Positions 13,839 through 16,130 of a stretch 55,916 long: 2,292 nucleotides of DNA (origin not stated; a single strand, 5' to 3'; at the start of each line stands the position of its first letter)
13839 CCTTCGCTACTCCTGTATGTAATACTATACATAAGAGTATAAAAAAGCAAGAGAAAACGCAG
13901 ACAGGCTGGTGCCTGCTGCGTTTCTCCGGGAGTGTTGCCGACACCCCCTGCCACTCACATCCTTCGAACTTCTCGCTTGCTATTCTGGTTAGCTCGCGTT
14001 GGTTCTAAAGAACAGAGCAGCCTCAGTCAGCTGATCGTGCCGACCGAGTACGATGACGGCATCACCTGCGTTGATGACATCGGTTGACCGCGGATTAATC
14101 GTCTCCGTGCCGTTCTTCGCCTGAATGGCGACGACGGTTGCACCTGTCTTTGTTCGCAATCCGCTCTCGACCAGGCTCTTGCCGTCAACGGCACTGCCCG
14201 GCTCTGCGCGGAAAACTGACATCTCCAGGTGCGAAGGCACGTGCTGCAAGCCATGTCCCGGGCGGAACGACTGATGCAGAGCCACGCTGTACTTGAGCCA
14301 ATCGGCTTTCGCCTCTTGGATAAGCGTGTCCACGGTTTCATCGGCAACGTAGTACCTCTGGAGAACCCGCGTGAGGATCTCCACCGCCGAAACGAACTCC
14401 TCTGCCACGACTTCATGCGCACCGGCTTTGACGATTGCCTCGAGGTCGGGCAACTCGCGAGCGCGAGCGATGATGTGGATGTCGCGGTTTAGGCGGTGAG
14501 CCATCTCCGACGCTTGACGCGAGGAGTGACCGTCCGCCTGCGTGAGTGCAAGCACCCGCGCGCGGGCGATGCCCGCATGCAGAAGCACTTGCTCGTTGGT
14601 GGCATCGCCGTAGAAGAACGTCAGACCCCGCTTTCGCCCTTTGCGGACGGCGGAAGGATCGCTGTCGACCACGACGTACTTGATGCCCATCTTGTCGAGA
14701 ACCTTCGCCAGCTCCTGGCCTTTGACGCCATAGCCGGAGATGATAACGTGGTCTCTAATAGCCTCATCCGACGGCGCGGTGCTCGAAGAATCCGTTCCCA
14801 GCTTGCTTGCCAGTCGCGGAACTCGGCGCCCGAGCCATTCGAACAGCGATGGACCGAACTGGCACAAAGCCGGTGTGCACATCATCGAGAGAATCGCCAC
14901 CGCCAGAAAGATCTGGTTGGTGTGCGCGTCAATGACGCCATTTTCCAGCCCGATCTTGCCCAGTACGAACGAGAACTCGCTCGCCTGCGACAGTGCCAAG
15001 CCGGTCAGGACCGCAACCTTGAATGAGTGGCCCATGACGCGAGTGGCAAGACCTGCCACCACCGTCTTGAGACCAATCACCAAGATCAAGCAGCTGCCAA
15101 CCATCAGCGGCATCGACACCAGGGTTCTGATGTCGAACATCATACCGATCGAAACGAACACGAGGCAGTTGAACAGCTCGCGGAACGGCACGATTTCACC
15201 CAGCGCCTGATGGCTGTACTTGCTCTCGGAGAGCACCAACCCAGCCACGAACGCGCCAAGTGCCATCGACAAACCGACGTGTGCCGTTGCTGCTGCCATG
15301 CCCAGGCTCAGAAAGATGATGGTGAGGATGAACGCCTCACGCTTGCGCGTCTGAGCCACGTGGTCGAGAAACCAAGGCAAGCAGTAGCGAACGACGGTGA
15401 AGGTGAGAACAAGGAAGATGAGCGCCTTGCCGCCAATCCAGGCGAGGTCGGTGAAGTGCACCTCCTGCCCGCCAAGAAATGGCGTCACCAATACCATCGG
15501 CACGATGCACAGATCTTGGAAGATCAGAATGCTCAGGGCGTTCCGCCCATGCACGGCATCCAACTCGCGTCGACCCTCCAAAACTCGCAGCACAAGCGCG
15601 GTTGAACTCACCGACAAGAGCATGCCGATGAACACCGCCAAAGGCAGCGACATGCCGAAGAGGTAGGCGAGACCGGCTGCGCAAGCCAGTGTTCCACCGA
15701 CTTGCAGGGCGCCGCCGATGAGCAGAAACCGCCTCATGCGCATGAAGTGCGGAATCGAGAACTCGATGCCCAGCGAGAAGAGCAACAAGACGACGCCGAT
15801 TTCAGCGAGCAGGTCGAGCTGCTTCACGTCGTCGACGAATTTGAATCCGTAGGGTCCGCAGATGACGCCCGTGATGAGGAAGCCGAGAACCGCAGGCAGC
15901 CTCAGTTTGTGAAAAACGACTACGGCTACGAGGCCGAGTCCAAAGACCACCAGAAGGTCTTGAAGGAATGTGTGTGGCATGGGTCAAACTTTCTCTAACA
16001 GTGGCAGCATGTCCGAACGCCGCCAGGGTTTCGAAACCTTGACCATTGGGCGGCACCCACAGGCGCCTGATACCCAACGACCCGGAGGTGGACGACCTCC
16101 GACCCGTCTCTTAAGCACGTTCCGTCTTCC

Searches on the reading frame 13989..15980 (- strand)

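Call 9: search_protein_families(library=pfam, proteins=[window:13989-15980:-], max_evalue=0.001)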
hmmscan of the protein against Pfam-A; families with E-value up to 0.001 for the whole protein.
window:13989-15980:- (663 aa): 3 families
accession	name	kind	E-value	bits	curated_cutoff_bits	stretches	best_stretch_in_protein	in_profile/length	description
PF00999.27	Na_H_Exchanger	-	6.1e-56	190.3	26.2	1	18-368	6-369/375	Sodium/hydrogen exchanger, transmembrane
PF02254.24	TrkA_N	-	2.5e-24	86.3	23.8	1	412-525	1-114/116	TrkA-N domain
PF02080.26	TrkA_C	-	5.6e-13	49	27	1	590-657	4-69/71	TrkA-C domain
